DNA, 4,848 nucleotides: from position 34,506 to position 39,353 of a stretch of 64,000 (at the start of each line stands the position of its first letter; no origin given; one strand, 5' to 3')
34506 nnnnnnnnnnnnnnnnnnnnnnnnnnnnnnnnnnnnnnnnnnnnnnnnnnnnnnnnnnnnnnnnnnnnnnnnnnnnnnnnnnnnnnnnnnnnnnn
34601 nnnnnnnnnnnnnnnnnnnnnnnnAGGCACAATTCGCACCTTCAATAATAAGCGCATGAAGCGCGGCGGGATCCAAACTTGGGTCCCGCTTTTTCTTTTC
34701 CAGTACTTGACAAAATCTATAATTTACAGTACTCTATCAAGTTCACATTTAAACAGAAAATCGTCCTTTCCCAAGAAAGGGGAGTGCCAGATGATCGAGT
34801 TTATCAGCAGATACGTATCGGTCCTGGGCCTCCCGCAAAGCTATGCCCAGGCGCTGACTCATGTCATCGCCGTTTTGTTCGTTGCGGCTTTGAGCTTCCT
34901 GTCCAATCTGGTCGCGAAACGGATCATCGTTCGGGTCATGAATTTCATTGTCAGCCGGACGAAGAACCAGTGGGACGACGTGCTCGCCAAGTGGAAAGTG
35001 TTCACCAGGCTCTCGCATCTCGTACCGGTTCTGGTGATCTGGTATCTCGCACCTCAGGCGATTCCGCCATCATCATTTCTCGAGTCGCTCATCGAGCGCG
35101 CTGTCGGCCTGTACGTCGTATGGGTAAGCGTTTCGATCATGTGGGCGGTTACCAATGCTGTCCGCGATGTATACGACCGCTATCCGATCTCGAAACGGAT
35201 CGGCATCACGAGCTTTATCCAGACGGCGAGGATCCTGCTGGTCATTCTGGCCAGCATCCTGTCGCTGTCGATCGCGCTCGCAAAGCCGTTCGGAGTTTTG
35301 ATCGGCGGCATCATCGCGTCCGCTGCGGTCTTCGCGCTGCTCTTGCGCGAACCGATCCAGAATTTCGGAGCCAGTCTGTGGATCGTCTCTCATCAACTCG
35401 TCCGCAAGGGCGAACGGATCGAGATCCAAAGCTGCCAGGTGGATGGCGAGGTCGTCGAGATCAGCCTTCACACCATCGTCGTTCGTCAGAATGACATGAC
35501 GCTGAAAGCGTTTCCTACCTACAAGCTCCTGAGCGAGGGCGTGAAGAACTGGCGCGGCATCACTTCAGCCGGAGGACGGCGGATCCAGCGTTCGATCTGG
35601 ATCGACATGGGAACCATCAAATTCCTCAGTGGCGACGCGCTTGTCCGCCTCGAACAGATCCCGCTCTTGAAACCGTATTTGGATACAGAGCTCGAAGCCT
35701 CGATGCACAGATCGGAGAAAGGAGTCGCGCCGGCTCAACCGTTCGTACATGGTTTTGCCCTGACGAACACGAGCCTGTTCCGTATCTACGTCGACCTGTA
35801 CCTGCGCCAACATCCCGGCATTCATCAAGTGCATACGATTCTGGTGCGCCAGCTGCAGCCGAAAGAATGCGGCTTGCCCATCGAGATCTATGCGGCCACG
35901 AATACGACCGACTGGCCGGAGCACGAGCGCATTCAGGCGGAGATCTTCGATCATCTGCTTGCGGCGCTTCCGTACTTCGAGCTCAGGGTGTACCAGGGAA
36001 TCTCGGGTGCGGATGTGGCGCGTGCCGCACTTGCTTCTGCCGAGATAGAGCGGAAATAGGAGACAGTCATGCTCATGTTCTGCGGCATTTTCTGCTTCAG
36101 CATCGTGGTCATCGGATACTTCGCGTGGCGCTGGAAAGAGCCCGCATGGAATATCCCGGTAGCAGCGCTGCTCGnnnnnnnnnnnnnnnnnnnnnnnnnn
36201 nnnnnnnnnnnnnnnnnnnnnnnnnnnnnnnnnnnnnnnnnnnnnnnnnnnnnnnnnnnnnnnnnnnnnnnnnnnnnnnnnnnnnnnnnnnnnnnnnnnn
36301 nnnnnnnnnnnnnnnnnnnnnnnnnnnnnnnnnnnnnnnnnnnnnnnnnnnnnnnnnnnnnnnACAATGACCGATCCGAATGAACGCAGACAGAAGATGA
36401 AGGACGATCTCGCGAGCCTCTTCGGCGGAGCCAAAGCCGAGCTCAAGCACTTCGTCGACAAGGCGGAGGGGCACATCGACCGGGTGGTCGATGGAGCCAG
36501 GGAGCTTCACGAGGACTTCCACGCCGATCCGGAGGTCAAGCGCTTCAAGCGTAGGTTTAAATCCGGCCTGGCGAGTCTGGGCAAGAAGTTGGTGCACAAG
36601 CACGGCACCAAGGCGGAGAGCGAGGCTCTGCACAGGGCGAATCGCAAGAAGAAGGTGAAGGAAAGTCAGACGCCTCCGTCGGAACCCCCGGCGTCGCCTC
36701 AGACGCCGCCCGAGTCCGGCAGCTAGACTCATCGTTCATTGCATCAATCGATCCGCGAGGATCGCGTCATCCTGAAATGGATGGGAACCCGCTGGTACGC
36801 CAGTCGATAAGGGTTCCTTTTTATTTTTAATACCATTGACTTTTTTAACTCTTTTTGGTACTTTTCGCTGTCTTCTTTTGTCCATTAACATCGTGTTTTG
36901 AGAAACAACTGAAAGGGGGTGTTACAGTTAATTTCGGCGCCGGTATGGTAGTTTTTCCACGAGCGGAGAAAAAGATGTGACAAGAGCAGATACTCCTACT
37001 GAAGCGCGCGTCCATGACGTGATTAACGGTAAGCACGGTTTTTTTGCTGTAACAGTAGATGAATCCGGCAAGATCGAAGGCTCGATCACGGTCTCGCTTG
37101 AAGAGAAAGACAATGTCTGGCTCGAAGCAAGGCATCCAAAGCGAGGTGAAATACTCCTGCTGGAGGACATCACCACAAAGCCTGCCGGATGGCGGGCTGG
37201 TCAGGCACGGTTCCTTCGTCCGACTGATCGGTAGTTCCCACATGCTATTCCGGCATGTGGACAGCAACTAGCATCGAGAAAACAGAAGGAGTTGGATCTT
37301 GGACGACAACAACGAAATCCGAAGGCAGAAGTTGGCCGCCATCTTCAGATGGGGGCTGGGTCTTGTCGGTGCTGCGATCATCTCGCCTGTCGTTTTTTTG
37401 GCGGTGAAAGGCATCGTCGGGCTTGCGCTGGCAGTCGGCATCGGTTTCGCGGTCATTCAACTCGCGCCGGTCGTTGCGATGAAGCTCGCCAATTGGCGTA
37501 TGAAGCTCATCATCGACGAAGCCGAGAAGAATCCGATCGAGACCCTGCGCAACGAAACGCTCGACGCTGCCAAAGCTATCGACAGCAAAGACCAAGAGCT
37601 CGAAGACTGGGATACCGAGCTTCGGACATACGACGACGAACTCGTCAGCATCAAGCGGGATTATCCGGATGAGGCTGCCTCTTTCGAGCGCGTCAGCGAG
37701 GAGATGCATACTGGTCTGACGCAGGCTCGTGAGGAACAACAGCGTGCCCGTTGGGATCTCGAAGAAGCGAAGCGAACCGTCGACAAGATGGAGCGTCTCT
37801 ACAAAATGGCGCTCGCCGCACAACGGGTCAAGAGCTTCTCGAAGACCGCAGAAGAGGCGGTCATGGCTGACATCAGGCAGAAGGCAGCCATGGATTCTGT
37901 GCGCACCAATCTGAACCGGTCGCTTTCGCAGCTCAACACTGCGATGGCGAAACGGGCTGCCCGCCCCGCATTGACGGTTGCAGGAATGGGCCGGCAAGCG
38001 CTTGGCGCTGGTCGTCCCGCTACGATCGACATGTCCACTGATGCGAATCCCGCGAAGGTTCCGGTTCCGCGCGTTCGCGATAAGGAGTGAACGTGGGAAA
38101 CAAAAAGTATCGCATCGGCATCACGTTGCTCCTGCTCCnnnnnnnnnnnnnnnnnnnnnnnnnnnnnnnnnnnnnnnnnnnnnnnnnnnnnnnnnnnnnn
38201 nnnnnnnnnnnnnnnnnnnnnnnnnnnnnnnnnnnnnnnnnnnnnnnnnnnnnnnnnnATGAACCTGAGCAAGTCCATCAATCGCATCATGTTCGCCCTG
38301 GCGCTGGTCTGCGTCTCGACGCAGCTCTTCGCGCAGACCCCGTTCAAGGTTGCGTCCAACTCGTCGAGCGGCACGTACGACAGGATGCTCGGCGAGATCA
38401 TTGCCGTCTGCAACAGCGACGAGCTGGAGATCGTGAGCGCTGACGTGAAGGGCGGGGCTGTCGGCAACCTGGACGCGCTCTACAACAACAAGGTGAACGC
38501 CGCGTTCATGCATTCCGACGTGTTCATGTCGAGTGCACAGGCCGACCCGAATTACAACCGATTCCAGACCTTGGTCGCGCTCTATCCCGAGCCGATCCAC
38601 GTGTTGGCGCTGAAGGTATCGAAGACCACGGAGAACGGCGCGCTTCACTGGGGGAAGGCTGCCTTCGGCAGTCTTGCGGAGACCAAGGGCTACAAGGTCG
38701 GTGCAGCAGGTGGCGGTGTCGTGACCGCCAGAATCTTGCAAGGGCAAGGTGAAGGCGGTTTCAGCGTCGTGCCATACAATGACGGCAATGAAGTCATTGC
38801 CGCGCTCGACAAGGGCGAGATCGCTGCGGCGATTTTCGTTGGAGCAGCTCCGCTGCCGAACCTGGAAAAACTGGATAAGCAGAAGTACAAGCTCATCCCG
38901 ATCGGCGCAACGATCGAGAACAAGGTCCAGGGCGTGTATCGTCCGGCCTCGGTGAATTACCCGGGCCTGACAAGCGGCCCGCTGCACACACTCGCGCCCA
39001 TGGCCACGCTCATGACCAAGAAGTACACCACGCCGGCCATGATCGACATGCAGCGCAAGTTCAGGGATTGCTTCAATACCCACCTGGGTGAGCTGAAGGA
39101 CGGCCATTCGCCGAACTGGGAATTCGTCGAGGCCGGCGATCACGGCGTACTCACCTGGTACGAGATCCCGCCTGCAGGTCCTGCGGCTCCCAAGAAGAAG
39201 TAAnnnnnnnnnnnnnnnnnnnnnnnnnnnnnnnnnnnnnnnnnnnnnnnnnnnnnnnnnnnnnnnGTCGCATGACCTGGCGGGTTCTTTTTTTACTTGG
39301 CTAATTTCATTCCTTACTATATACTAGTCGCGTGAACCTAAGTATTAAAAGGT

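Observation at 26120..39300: About 13-kb GC-rich island of 14 co-directional genes centred on a classical AAA ATPase with a novel N-domain: candidate undescribed system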

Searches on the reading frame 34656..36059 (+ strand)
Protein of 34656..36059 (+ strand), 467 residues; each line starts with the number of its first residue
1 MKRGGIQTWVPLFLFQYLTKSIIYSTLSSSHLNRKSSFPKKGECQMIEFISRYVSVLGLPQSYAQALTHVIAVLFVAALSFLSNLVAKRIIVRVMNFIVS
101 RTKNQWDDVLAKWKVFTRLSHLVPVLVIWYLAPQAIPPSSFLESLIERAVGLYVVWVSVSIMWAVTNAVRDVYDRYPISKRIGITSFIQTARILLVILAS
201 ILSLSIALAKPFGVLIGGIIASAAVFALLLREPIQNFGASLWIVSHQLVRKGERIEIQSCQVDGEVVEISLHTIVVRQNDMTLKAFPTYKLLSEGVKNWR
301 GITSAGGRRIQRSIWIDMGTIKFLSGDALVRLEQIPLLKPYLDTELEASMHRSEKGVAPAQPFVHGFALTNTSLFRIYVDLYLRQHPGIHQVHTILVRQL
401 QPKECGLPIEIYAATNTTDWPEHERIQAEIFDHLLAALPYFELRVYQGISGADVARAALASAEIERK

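Call 4: search_protein_families(library=pfam, proteins=[window:34656-36059:+], max_evalue=0.01)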
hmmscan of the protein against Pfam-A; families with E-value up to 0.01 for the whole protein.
window:34656-36059:+ (467 aa): 1 family
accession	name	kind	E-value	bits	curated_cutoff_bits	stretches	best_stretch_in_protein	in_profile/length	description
PF00924.24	MS_channel_2nd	-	5.9e-09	36.4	20.2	1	233-300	2-67/68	Mechanosensitive ion channel, beta-domain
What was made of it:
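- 34791..36059 (+): Neighbour, not part of the cassette: MscS-like mechanosensitive channel, 422 aa. PF00924 at 36.4 bits against a cut-off of 20.2 (call 4).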

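Call 5: search_protein_families(library=padloc, proteins=[window:34656-36059:+], max_evalue=0.01)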
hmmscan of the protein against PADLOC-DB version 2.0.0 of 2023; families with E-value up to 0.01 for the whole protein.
window:34656-36059:+ (467 aa): 0 families

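Call 6: search_protein_families(library=ncbifam, proteins=[window:34656-36059:+], max_evalue=0.01)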
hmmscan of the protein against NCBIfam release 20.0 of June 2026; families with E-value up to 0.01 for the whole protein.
window:34656-36059:+ (467 aa): 0 families

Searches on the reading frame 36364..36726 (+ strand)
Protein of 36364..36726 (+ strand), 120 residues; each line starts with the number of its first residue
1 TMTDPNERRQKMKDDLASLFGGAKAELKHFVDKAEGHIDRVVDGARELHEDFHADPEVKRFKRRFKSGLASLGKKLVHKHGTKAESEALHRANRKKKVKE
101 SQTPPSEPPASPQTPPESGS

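Call 50: search_protein_families(library=pfam, proteins=[window:36364-36726:+], max_evalue=0.001)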
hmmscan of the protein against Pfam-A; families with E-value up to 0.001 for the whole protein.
window:36364-36726:+ (120 aa): 0 families

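Call 90: search_protein_families(library=phrogs, proteins=[window:36364-36726:+], max_evalue=0.01)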
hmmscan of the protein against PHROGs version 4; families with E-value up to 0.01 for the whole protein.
window:36364-36726:+ (120 aa): 0 families

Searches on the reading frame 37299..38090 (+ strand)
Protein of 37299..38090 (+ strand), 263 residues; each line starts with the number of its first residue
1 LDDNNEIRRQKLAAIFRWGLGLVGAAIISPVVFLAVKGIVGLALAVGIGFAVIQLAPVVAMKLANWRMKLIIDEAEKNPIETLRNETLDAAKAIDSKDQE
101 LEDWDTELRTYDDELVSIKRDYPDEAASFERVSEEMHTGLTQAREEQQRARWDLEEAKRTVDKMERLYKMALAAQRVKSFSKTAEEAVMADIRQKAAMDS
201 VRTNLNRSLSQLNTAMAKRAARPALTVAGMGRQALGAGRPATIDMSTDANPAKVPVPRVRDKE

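Call 4: search_protein_families(library=pfam, proteins=[window:37299-38090:+], max_evalue=0.01)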
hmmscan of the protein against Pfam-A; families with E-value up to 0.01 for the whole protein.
window:37299-38090:+ (263 aa): 0 families

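Call 5: search_protein_families(library=padloc, proteins=[window:37299-38090:+], max_evalue=0.01)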
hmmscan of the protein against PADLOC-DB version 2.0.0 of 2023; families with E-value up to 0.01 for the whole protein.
window:37299-38090:+ (263 aa): 3 families
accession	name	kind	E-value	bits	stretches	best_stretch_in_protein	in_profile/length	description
PDLC02756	PbeC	-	0.00097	16.2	1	73-220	209-345/643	PbeC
PDLC03861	LmuB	-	0.0035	13.3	1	49-218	449-612/1213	-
PDLC00519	JetC1|JetC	-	0.0095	12.2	0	76-219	659-803/1097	DUF3584 domain; MukB-like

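Call 6: search_protein_families(library=ncbifam, proteins=[window:37299-38090:+], max_evalue=0.01)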
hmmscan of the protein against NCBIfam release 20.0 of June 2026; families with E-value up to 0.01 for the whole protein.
window:37299-38090:+ (263 aa): 0 families

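Call 90: search_protein_families(library=phrogs, proteins=[window:37299-38090:+], max_evalue=0.01)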
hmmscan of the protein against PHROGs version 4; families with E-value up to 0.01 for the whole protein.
window:37299-38090:+ (263 aa): 2 families
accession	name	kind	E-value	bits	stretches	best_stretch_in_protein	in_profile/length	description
phrog_27316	-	unknown function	3.6e-41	142.2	1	7-220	13-225/263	-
phrog_30334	-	unknown function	0.0072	17.7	0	170-222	33-85/89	-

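Call 93: search_dna_similar(query=window:37299-38090:+, collection=phages, mode=protein, max_evalue=0.001, max_rows=20)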
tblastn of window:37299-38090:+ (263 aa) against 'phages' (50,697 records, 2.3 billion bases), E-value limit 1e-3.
Records with a match: 7; places in all: 7; records where one place covers at least 80% of the query: 3.
Best place of each record, by identity: <60% 7.
By first word of the organism name: Ralstonia 5; Achromobacter 2.
By host as written in the record: Ralstonia solanacearum 3; Achromobacter animicus 2; - 2.
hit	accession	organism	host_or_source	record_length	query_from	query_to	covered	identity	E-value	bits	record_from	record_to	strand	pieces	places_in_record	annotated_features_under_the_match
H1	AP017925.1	Ralstonia phage RP31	Ralstonia solanacearum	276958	1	217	83%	30.6%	1e-21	99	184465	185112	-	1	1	hypothetical protein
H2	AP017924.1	Ralstonia phage RP12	Ralstonia solanacearum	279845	1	217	83%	30.6%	1e-21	99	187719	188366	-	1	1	hypothetical protein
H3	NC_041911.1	Ralstonia phage RP12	Ralstonia solanacearum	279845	1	217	83%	30.6%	1e-21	99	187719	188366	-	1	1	hypothetical protein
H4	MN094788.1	Achromobacter phage Motura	Achromobacter animicus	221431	10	214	78%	27.3%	9e-8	59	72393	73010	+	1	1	hypothetical protein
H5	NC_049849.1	Achromobacter phage Motura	Achromobacter animicus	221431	10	214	78%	27.3%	9e-8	59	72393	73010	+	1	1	hypothetical protein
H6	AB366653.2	Ralstonia phage phiRSL1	-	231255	48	254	79%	26.9%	2e-13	76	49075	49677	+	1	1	hypothetical protein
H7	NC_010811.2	Ralstonia phage phiRSL1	-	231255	48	254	79%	26.9%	2e-13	76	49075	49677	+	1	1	hypothetical protein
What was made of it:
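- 37299..38090 (+): Neighbour: 263-aa membrane-anchored coiled-coil protein, member of phage family phrog_27316. PHROG at 3.6e-41 (call 90). tblastn hits in Ralstonia jumbo phages RP12, RP31 and phiRSL1 and in Achromobacter phage Motura (call 93).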

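Call 113: get_annotated_region(hit=H6, flank=4000)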
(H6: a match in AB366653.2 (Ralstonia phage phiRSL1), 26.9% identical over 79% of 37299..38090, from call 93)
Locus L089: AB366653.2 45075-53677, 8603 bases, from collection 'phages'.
description: Ralstonia phage RSL1 DNA, complete genome.
organism: Ralstonia phage phiRSL1 (NCBI taxid 1980924)
taxonomy: Viruses; Duplodnaviria; Heunggongvirae; Uroviricota; Caudoviricetes; Mieseafarmvirus; Mieseafarmvirus RSL1
host: -; source: -; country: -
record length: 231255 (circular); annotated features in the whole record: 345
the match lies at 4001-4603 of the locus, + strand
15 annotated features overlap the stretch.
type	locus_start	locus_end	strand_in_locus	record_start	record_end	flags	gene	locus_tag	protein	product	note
CDS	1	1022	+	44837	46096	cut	-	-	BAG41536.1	ATPase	ATPase (AAA superfamily); ORF091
CDS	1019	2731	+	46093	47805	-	-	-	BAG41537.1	hypothetical protein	ORF092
CDS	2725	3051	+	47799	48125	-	-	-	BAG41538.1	hypothetical protein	ORF093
CDS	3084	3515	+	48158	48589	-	-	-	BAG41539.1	hypothetical protein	ORF094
CDS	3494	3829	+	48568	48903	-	-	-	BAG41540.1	hypothetical protein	ORF095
CDS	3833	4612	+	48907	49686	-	-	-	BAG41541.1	hypothetical protein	ORF096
CDS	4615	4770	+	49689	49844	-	-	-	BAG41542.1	hypothetical protein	ORF097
CDS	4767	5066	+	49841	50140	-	-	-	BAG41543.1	hypothetical protein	ORF098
CDS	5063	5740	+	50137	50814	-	-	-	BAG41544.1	hypothetical protein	ORF099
CDS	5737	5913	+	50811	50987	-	-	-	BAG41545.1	hypothetical protein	ORF100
CDS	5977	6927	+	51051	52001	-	-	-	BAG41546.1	TRAP transporter solute receptor like protein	ORF101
CDS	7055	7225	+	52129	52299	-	-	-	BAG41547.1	plasmid maintenance system antidote protein like protein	ORF102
CDS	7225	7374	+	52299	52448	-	-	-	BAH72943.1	hypothetical protein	ORF103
CDS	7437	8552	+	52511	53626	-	-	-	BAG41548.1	bifunctional NMN adenylyltransferase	Nudix hydrolase 3.6.1.-; ORF104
CDS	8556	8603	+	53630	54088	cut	-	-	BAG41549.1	hypothetical protein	ORF105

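Call 115: get_annotated_region(hit=H2, flank=12000)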
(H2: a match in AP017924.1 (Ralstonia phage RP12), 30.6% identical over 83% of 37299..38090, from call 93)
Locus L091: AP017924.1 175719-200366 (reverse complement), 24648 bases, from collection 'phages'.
description: Ralstonia phage RP12 DNA, complete genome.
organism: Ralstonia phage RP12 (NCBI taxid 1923889)
taxonomy: Viruses; Duplodnaviria; Heunggongvirae; Uroviricota; Caudoviricetes; Ripduovirus; Ripduovirus RP12
host: Ralstonia solanacearum; source: -; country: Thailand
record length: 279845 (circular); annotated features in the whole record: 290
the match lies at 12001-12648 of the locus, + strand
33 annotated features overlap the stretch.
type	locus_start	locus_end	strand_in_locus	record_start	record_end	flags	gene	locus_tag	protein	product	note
CDS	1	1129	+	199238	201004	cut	-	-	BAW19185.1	putative nicotinate phosphoribosyltransferase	ORF211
CDS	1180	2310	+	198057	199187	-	-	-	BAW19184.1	hypothetical protein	ORF210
CDS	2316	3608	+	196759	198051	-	-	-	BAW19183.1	putative RNA ligase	ORF209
CDS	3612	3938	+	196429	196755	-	-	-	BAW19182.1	hypothetical protein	ORF208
CDS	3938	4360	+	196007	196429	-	-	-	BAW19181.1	hypothetical protein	ORF207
CDS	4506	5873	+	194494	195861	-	-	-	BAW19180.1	hypothetical protein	ORF206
CDS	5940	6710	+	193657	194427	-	-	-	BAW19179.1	hypothetical protein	ORF205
CDS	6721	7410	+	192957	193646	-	-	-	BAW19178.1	hypothetical protein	ORF204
CDS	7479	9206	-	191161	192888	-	-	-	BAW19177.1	hypothetical protein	ORF203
CDS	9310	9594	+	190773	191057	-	-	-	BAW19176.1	hypothetical protein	ORF202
CDS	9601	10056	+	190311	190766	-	-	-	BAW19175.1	hypothetical protein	ORF201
CDS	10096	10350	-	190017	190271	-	-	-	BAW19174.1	hypothetical protein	ORF200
CDS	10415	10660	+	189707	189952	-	-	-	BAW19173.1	hypothetical protein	ORF199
CDS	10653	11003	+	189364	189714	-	-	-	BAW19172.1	hypothetical protein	ORF198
CDS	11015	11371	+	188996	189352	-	-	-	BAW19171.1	hypothetical protein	ORF197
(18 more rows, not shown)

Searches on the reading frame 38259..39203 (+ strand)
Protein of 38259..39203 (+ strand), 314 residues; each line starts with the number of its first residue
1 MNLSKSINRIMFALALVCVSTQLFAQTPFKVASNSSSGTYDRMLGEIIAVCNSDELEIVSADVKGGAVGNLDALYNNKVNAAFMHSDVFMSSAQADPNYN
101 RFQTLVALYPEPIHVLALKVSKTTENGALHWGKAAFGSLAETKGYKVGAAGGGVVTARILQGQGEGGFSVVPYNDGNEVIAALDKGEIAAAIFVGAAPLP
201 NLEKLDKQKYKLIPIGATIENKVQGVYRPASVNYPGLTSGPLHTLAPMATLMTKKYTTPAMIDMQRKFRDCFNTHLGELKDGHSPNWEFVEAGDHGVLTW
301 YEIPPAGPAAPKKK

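Call 4: search_protein_families(library=pfam, proteins=[window:38259-39203:+], max_evalue=0.01)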
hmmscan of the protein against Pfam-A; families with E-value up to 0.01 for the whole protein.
window:38259-39203:+ (314 aa): 1 family
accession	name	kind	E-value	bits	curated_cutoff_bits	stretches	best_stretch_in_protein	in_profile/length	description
PF16868.10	NMT1_3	-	1.9e-07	31.4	27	1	36-218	6-192/289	NMT1-like family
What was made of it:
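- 38259..39203 (+): Neighbour: 314-aa TAXI/NMT1_3-like solute-binding protein with a signal-peptide-like N-terminus. Lies next to the 263-aa protein, as in phages RP12 and phiRSL1. Pfam NMT1_3 at 31.4 bits against 27 (call 4).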

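Call 5: search_protein_families(library=padloc, proteins=[window:38259-39203:+], max_evalue=0.01)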
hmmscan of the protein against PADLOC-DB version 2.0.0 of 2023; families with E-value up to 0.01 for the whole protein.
window:38259-39203:+ (314 aa): 0 families

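Call 6: search_protein_families(library=ncbifam, proteins=[window:38259-39203:+], max_evalue=0.01)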
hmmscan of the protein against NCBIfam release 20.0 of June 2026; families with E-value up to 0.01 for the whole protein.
window:38259-39203:+ (314 aa): 1 family
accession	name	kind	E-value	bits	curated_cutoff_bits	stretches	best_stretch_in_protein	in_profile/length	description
TIGR02122.1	TRAP_TAXI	subfamily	7.7e-11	41.4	84.35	1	13-255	11-264/320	TAXI family TRAP transporter solute-binding subunit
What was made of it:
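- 38259..39203 (+): TIGR02122 at 41.4 bits, below its cut-off of 84.35 (call 6).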
